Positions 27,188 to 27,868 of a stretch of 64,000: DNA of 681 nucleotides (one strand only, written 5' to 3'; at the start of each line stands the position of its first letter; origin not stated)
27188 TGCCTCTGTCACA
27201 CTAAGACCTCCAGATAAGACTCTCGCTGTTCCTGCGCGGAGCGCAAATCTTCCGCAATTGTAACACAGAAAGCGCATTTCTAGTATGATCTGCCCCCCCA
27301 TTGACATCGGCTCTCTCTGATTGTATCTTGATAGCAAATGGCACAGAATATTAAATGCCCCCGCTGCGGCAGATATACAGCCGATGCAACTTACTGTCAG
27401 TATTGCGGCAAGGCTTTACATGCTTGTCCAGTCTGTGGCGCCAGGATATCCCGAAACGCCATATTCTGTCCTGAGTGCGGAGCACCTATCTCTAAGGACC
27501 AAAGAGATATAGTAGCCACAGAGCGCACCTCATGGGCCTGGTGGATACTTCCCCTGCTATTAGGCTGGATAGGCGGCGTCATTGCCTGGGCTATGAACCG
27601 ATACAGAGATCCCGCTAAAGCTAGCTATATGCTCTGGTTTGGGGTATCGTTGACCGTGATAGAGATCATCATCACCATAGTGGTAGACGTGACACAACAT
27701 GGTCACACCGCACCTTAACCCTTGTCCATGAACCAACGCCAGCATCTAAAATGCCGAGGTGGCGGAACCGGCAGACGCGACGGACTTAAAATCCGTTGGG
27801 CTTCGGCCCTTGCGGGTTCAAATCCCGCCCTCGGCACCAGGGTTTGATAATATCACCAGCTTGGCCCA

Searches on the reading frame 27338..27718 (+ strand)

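Call 55: search_protein_families(library=pfam, proteins=[window:27338-27718:+], max_evalue=0.01)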
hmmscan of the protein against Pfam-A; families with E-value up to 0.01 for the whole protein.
window:27338-27718:+ (126 aa): 15 families
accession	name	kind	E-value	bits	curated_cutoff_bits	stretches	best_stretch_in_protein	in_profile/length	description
PF13240.11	Zn_Ribbon_1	-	8.5e-12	44.9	25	2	30-51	2-23/23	zinc-ribbon domain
PF13248.11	Zn_ribbon_3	-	1.6e-10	40.5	27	2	30-51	5-26/26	zinc-ribbon domain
PF12773.13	DZR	-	6.2e-10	39.5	27.3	1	7-48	1-45/45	Double zinc ribbon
PF06827.20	zf-FPG_IleRS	-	4.6e-05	23.6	21.3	0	6-16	3-13/30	Zinc finger found in FPG and IleRS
PF24460.1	DUF7575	-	6.1e-05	22.7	28.5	1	5-27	4-27/28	Domain of unknown function (DUF7575)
PF07191.17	Zn_ribbon_6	-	0.00031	21.1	25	1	3-55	15-63/67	Double zinc ribbon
PF18912.6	DZR_2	-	0.00061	20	27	0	29-50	9-30/56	Double zinc ribbon domain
PF24441.1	DUF7560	-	0.0013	18.8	27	0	30-41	30-41/44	Family of unknown function (DUF7560)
PF14446.12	Prok-RING_1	-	0.0014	19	29.1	1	28-51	5-30/54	Prokaryotic RING finger family 1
PF17032.10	Zn_ribbon_15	-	0.0016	19.6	28.9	0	28-48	53-73/73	zinc-ribbon family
PF03119.21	DNA_ligase_ZBD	-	0.0017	18.6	25.8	0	44-55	2-13/27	NAD-dependent DNA ligase C4 zinc finger domain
PF18439.7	zf_UBZ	-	0.002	18.2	25.6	0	42-56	3-17/32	Ubiquitin-Binding Zinc Finger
PF07282.18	Cas12f1-like_TNB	-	0.0024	18.4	26.3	0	29-60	30-56/60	Cas12f1-like, TNB domain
PF05810.19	NinF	-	0.0053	17.1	27.5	0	6-20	1-16/25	NinF protein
PF14803.11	Zn_ribbon_Nudix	-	0.0073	16.6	25.6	0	43-53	2-12/34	Nudix N-terminal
